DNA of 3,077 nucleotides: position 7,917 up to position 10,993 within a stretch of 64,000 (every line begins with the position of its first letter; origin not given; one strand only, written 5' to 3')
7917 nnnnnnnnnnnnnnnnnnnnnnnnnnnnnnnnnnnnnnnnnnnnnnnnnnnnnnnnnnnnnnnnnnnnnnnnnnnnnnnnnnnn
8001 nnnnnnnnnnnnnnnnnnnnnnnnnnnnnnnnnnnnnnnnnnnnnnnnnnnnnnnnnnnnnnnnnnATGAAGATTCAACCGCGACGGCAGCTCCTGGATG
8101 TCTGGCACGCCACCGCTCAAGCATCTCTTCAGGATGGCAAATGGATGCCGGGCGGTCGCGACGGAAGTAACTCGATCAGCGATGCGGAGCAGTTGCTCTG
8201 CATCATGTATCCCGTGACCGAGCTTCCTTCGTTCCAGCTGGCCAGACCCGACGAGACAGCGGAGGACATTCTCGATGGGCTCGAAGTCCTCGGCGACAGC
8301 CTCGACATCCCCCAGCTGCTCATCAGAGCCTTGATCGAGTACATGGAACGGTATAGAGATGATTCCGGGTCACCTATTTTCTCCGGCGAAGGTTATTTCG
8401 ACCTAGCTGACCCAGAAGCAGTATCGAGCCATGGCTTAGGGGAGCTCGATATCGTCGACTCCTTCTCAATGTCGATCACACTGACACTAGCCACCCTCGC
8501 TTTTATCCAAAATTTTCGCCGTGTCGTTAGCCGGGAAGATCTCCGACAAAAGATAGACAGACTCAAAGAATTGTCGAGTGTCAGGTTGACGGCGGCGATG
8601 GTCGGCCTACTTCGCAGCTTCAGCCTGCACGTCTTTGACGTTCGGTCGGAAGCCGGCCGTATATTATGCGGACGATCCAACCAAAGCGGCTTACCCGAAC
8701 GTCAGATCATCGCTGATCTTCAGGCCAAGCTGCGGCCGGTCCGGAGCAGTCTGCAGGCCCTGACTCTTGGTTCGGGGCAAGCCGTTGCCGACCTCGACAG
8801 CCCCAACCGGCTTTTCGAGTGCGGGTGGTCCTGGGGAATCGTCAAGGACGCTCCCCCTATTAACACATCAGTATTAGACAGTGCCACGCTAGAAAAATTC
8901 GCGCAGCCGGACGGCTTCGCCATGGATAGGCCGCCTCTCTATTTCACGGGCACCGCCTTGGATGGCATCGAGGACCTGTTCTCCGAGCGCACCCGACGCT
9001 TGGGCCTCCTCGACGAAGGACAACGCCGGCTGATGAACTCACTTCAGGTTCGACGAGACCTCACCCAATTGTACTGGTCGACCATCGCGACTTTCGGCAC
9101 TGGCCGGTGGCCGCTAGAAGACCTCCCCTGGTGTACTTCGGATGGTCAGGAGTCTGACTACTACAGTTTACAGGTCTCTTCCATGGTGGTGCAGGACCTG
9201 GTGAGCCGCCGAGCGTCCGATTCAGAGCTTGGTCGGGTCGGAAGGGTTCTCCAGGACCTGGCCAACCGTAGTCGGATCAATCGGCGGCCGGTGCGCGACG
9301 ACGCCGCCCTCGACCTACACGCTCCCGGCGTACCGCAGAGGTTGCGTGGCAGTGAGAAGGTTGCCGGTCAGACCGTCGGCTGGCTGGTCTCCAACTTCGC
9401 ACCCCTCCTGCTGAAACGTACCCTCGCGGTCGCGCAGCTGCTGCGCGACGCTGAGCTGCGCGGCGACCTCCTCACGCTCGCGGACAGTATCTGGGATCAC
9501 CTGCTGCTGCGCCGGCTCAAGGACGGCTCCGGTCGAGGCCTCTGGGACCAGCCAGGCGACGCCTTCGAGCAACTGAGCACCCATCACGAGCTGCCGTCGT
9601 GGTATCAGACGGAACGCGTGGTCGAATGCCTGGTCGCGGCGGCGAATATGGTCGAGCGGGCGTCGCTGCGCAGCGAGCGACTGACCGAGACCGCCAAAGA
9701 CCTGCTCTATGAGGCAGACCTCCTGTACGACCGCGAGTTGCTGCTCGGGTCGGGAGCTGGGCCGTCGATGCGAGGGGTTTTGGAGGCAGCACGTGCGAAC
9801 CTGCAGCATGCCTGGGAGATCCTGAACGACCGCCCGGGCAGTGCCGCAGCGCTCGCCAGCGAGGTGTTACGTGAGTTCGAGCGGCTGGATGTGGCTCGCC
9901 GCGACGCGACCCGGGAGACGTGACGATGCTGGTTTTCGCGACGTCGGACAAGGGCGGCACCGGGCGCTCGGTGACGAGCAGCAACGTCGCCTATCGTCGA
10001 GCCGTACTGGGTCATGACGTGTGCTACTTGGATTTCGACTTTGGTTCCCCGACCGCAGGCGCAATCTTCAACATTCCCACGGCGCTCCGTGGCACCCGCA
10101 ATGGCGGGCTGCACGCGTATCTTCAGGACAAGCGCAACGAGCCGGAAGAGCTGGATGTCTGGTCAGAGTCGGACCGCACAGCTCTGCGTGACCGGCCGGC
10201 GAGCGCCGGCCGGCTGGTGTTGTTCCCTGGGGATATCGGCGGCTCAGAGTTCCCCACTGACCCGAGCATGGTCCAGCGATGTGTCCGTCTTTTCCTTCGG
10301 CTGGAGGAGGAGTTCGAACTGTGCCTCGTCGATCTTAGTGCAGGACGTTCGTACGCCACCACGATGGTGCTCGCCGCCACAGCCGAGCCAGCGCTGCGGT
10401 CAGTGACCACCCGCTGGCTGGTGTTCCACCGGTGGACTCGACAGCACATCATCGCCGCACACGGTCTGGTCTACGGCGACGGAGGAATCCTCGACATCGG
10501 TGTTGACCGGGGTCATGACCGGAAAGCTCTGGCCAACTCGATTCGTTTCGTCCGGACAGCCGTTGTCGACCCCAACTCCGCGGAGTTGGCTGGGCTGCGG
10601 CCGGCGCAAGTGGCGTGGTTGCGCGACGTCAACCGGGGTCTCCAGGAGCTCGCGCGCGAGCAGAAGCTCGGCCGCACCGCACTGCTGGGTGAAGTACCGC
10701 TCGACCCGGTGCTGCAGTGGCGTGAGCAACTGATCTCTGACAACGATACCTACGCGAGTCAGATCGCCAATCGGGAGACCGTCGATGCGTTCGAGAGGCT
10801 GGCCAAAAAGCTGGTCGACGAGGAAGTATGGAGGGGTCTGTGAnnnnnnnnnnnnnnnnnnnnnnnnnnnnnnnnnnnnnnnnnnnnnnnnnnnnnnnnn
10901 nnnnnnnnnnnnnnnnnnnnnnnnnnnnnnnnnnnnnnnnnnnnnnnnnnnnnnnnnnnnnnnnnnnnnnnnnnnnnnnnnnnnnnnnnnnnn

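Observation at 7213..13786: Six-gene cassette of unknown function: NNMT-like methyltransferase, 618-aa helical protein, Arg-variant ParA-like P-loop protein, two unknowns and a membrane protein (recalled as the SCO2521-SCO2525 family set)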

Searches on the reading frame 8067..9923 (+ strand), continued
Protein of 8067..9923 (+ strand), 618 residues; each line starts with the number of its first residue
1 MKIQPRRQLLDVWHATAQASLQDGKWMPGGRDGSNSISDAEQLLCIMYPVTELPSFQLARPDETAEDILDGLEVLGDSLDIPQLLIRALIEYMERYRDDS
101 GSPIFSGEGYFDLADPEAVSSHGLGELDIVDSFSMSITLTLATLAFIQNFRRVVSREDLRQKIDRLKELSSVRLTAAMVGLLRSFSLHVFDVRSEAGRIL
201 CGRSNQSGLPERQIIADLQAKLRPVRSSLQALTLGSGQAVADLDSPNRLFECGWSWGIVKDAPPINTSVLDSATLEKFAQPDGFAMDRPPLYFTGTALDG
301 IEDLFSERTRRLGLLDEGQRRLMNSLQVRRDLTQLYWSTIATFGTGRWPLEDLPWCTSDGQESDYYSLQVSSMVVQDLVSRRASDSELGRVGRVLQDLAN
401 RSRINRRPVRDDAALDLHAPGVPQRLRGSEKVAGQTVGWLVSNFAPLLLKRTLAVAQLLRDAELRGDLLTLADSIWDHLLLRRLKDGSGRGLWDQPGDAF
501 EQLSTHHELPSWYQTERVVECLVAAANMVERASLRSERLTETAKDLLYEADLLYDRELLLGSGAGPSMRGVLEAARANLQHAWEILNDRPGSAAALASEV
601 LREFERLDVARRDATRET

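Call 96: find_encoding_contigs(protein=P0220, flank=10000, max_places=1)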
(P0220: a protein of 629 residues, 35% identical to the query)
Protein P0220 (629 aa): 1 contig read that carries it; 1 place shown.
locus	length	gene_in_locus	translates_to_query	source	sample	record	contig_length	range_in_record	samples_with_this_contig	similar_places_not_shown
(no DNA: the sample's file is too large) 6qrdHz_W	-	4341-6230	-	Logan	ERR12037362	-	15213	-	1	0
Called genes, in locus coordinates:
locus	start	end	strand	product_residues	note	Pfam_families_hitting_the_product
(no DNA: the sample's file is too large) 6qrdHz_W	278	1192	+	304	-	-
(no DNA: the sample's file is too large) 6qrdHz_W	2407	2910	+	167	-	-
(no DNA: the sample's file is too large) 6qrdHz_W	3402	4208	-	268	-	PF01234:NNMT_PNMT_TEMT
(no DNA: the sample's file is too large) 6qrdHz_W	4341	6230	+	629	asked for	PF28103:SCO2524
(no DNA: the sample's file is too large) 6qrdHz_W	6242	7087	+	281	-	PF01656:CbiA, PF10609:ParA (weak), PF13614:AAA_31 (weak)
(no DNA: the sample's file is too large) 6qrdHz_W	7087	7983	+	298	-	PF28097:SCO2522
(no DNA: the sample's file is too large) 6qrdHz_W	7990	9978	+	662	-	-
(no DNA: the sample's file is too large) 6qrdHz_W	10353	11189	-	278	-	PF13462:Thioredoxin_4 (weak)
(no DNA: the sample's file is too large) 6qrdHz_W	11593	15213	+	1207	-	?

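Call 101: search_protein_families(library=pfam, proteins=[L014:8678-9658:+, L014:7898-8614:-, L039:15590-16768:-, L046:2519-3694:-, L046:11867-13219:-, L009:6937-8973:+, L009:15852-17081:-, L087:2603-5365:+, L089:15941-17524:+, L081:4737-5591:+], max_evalue=0.001)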
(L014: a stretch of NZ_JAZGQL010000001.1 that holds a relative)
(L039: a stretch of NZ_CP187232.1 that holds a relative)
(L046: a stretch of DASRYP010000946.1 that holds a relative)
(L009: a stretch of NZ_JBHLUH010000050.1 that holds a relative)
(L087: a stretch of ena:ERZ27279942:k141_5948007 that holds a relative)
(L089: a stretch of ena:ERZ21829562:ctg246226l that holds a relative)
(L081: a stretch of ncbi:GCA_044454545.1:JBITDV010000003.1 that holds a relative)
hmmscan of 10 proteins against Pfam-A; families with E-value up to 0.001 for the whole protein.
L014:8678-9658:+ (327 aa): 6 families
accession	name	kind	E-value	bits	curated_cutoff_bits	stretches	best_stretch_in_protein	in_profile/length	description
PF13191.12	AAA_16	-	3e-20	73.8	32.6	1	7-165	3-167/167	AAA ATPase domain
PF00196.25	GerE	-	2.6e-19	69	23.5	1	260-315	2-57/57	Bacterial regulatory proteins, luxR family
PF13401.12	AAA_22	-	5.5e-08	33.6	27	1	30-172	5-128/130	AAA domain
PF13412.12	HTH_24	-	4.6e-05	23.3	21.9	1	274-301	16-43/48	Winged helix-turn-helix DNA-binding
PF13384.12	HTH_23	-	9.8e-05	22.5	24.6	1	266-294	8-36/50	Homeodomain-like domain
PF08281.18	Sigma70_r4_2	-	0.0003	20.8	25.7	1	274-300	25-51/54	Sigma-70, region 4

L014:7898-8614:- (239 aa): 3 families
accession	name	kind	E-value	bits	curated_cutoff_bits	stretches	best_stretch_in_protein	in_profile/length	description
PF00481.26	PP2C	-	2.9e-14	53.8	20.3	1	29-132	35-139/255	Protein phosphatase 2C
PF13672.11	PP2C_2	-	2.8e-12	47.1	24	1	26-203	22-188/209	Protein phosphatase 2C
PF07228.17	SpoIIE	-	0.00079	19.8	25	0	30-236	6-191/192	Stage II sporulation protein E (SpoIIE)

L039:15590-16768:- (393 aa): 4 families
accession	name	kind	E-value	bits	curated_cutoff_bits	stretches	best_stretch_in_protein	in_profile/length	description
PF01266.30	DAO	-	1.3e-54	186.5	27.9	1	6-358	1-352/353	FAD dependent oxidoreductase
PF13450.12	NAD_binding_8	-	6.1e-06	26.9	21.9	1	9-50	1-42/68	NAD(P)-binding Rossmann-like domain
PF12831.13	FAD_oxidored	-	5.9e-05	23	27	1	6-134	1-113/416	FAD dependent oxidoreductase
PF00890.30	FAD_binding_2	-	0.0005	19.8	20.4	1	6-51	1-45/414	FAD binding domain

L046:2519-3694:- (392 aa): 1 family
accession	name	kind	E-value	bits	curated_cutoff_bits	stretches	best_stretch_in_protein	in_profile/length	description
PF00296.26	Bac_luciferase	-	6e-70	236.5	27.9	1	24-317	1-309/314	Luciferase-like monooxygenase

L046:11867-13219:- (451 aa): 2 families
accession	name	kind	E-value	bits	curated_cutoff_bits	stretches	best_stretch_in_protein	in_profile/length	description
PF02839.19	CBM_5_12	-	5.3e-14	52.4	26.2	1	56-98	2-43/44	Carbohydrate-binding module family 5/12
PF00704.34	Glyco_hydro_18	-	1.3e-12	48.4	29.6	1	149-270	3-117/317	Glycosyl hydrolases family 18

L009:6937-8973:+ (679 aa): 4 families
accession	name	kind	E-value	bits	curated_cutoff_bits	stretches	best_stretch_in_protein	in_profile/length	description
PF00733.27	Asn_synthase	-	5.2e-105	352.4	21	1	280-650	2-353/354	Asparagine synthase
PF13537.11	GATase_7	-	1.4e-42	145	25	1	87-207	1-123/123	Glutamine amidotransferase domain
PF13522.11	GATase_6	-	8e-35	120.1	27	1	81-201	10-130/130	Glutamine amidotransferase domain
PF12481.13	DUF3700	-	3.5e-05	23.8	27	1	153-206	123-176/228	Aluminium induced protein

L009:15852-17081:- (410 aa): 2 families
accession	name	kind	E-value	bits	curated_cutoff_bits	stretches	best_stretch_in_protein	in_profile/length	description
PF03067.21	LPMO_10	-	8e-58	196.6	23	1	77-266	1-183/183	Lytic polysaccharide mono-oxygenase, cellulose-degrading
PF00553.25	CBM_2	-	2.3e-21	76.5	24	1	314-408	1-95/101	Cellulose binding domain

L087:2603-5365:+ (921 aa): 0 families

L089:15941-17524:+ (528 aa): 0 families

L081:4737-5591:+ (285 aa): 10 families
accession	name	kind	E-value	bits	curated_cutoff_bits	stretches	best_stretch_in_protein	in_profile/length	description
PF13431.12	TPR_17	-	8.2e-10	38.6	24.4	0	70-89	13-32/34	Tetratricopeptide repeat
PF07719.23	TPR_2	-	1.7e-09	37.5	27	0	242-266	3-27/34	Tetratricopeptide repeat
PF08238.18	Sel1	-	8.9e-07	29.7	30.7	0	219-238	17-35/36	Sel1 repeat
PF00515.34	TPR_1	-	6e-06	26.3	27.8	0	70-92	1-23/34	Tetratricopeptide repeat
PF13181.12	TPR_8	-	1.9e-05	24.9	25.7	0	210-236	3-29/34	Tetratricopeptide repeat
PF07721.20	TPR_4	-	5.6e-05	23.8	27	0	209-233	2-26/26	Tetratricopeptide repeat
PF13176.12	TPR_7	-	6.6e-05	23.1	27.9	0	242-266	1-27/36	Tetratricopeptide repeat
PF13374.12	TPR_10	-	0.00022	21.6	27.5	0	242-266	4-28/42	Tetratricopeptide repeat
PF13424.12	TPR_12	-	0.00034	21.2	30.1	0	71-128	4-64/77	Tetratricopeptide repeat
PF14559.12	TPR_19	-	0.00036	21.3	25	0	50-89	3-44/68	Tetratricopeptide repeat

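Call 117: search_protein_families(library=ncbifam, proteins=[L085:405-1409:+, L085:5948-7000:+, L087:11757-12755:+, L087:2603-5365:+, L087:7011-7973:+, L089:13809-15041:+, L089:15941-17524:+, L081:3442-4599:+, L009:14822-15865:+, L014:13726-18081:-], max_evalue=0.01)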
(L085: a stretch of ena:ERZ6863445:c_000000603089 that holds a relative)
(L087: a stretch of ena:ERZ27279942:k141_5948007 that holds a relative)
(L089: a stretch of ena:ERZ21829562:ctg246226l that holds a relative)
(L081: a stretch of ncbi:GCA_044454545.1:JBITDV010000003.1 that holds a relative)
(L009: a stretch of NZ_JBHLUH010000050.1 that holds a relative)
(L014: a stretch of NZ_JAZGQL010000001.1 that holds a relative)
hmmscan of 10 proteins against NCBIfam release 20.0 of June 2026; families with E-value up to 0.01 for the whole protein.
L085:405-1409:+ (335 aa): 0 families

L085:5948-7000:+ (351 aa): 0 families

L087:11757-12755:+ (333 aa): 0 families

L087:2603-5365:+ (921 aa): 0 families

L087:7011-7973:+ (321 aa): 0 families

L089:13809-15041:+ (411 aa): 0 families

L089:15941-17524:+ (528 aa): 0 families

L081:3442-4599:+ (386 aa): 0 families

L009:14822-15865:+ (348 aa): 44 families (the best 25 are shown)
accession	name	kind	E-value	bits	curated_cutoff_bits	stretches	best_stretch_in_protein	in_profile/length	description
TIGR02352.1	thiamin_ThiO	equivalog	5e-19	68.6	250.8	2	163-321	193-348/351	glycine oxidase ThiO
NF009074.0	PRK12409.1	equivalog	1.3e-06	27.9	494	1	7-35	3-31/410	D-amino acid dehydrogenase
NF001933.0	PRK00711.1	subfamily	1.2e-05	24.5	383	1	8-48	3-45/429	D-amino acid dehydrogenase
TIGR03197.1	MnmC_Cterm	equivalog_domain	2.6e-05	23.5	174.2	1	7-60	1-55/400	FAD-dependent 5-carboxymethylaminomethyl-2-thiouridine(34) oxidoreductase MnmC1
NF005691.0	PRK07494.1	equivalog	4.1e-05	22.3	459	1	3-40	6-43/404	UbiH/UbiF family hydroxylase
NF002480.1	PRK01747.1-1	equivalog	4.8e-05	22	540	1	5-63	248-307/645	bifunctional tRNA (5-methylaminomethyl-2-thiouridine)(34)-methyltransferase MnmC2/FAD-dependent 5-carboxymethylaminomethyl-2-thiouridine(34)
NF009477.0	PRK12843.1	equivalog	4.8e-05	22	758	1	5-59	16-71/578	FAD-dependent oxidoreductase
TIGR02733.1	desat_CrtD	equivalog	9.3e-05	21.3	549.7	1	6-34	2-30/492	C-3',4' desaturase CrtD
TIGR00292.1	TIGR00292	equivalog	0.00013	21.3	148.3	1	5-51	21-67/254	sulfide-dependent adenosine diphosphate thiazole synthase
NF045637.1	carotdesatCrtDProt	equivalog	0.00015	20.4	580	1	8-33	1-26/485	1-hydroxycarotenoid 3,4-desaturase CrtD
TIGR02032.1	GG-red-SF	subfamily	0.00016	21.5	158.8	1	7-33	2-28/297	geranylgeranyl reductase family protein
NF050086.1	pipecolate_AmaA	exception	0.0002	20.2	600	1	4-34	24-54/425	L-pipecolate oxidase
NF009476.0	PRK12839.1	equivalog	0.00036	18.8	940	1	4-78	7-84/572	FAD-dependent oxidoreductase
TIGR02734.1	crtI_fam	subfamily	0.00039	19.2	238.1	1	8-33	1-26/504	phytoene desaturase family protein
NF003726.0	PRK05329.2-5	equivalog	0.0005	19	354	1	6-36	2-32/415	glycerol-3-phosphate dehydrogenase subunit GlpB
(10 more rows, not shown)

L014:13726-18081:- (1452 aa): 1 family
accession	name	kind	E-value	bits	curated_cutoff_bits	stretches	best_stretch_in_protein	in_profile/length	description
NF007244.0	PRK09687.1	equivalog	5.1e-10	39.1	275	2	1284-1429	29-177/285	putative lyase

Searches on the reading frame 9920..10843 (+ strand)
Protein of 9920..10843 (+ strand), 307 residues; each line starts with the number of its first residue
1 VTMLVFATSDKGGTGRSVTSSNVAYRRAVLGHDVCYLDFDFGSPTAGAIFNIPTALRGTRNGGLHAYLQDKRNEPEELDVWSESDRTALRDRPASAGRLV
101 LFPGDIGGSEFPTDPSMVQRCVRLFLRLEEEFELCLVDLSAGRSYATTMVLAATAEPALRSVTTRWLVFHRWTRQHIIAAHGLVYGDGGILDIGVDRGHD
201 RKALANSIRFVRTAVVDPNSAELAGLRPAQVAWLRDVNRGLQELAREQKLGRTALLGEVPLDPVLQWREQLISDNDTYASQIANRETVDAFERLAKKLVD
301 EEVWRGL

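Call 3: search_protein_families(library=ncbifam, proteins=[window:9920-10843:+], max_evalue=0.01)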
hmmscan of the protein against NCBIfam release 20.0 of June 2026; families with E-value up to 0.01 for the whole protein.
window:9920-10843:+ (307 aa): 7 families
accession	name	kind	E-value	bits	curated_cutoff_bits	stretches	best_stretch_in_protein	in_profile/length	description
NF040564.1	SCO2523_fam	equivalog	6.7e-152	505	200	1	3-306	1-304/305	SCO2523 family variant P-loop protein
NF047398.1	AAA_KGGVGR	domain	1.7e-09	38.3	90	1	7-103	7-98/190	KGGVGR-motif variant AAA ATPase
TIGR01968.1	minD_bact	equivalog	5.8e-05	22.6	212.9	1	5-42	4-41/261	septum site-determining protein MinD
NF041136.1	MrpORP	equivalog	6.4e-05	22.4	450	1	6-58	9-61/365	iron-sulfur cluster carrier protein MrpORP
TIGR01969.1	minD_arch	subfamily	0.00045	19.5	201.75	1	5-43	3-41/251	cell division ATPase MinD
TIGR01007.1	eps_fam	subfamily_domain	0.002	17.7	108.05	1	7-58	22-73/204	polysaccharide biosynthesis tyrosine autokinase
NF008669.0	PRK11670.1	equivalog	0.0025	16.8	348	0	5-48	110-153/369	iron-sulfur cluster carrier protein ApbC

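Call 4: search_protein_families(library=pfam, proteins=[window:9920-10843:+], max_evalue=0.01)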
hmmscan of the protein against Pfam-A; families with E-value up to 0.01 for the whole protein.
window:9920-10843:+ (307 aa): 2 families
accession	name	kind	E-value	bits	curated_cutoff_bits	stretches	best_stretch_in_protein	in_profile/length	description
PF10609.15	ParA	-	2.9e-05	24.1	27.1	1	5-54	6-55/246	NUBPL iron-transfer P-loop NTPase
PF01656.29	CbiA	-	0.0024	18.2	25.4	1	6-129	2-54/125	CobQ/CobB/MinD/ParA nucleotide binding domain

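Call 6: search_protein_families(library=padloc, proteins=[window:9920-10843:+], max_evalue=0.01)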
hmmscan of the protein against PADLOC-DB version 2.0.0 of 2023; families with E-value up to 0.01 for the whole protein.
window:9920-10843:+ (307 aa): 1 family
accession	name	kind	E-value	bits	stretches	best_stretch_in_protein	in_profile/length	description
PDLC04559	PDC-M28B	-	0.00022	18.4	1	9-49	135-175/438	-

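Call 19: search_solved_structures(query=window:9920-10843:+, max_evalue=0.1, show_alignments=2)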
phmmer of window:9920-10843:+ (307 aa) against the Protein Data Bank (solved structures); distinct sequences matched with E-value up to 0.1: 5.
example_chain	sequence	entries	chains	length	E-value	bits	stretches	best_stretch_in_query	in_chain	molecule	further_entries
1hyq_A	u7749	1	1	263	0.0051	19.3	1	5-44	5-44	CELL DIVISION INHIBITOR (MIND-1)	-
4jlv_A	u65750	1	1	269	0.011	18.2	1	6-52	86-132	C-terminal fragment of Membrane protein CapA1, Putative uncharacterized protein capB1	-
4jmp_A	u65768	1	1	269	0.021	17.3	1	5-54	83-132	C-terminal fragment of CapA, Protein tyrosine kinase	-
3bfv_A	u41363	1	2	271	0.024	17.1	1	5-54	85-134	Membrane protein CapA1, Protein tyrosine kinase,Protein tyrosine kinase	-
2ved_A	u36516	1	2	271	0.063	15.7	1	5-54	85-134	MEMBRANE PROTEIN CAPA1, PROTEIN TYROSINE KINASE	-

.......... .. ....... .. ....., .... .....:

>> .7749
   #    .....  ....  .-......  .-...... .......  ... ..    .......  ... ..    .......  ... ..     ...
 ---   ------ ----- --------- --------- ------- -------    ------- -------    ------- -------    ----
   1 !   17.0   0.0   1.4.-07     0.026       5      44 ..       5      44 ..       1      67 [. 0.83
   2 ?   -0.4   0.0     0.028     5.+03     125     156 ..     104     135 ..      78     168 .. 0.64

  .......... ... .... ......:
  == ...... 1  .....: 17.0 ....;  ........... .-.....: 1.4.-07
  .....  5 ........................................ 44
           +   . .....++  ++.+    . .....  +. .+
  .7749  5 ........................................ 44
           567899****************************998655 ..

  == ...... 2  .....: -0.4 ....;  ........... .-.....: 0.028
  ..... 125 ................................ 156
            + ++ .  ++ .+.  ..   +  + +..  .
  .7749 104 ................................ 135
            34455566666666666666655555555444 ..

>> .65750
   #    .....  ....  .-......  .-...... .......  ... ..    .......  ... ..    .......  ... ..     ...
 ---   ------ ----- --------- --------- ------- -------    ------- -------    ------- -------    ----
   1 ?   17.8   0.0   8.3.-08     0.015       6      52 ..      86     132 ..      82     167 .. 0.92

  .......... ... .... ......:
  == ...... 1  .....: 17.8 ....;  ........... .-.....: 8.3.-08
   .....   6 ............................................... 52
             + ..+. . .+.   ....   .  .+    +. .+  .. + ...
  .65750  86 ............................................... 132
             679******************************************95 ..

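Call 83: search_protein_families(library=phrogs, proteins=[window:9920-10843:+], max_evalue=0.01)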
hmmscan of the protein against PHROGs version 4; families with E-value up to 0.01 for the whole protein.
window:9920-10843:+ (307 aa): 1 family
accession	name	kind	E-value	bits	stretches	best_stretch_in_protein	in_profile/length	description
phrog_164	-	DNA, RNA and nucleotide metabolism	6.4e-06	26.5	1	1-154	223-359/500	ParA-like partition protein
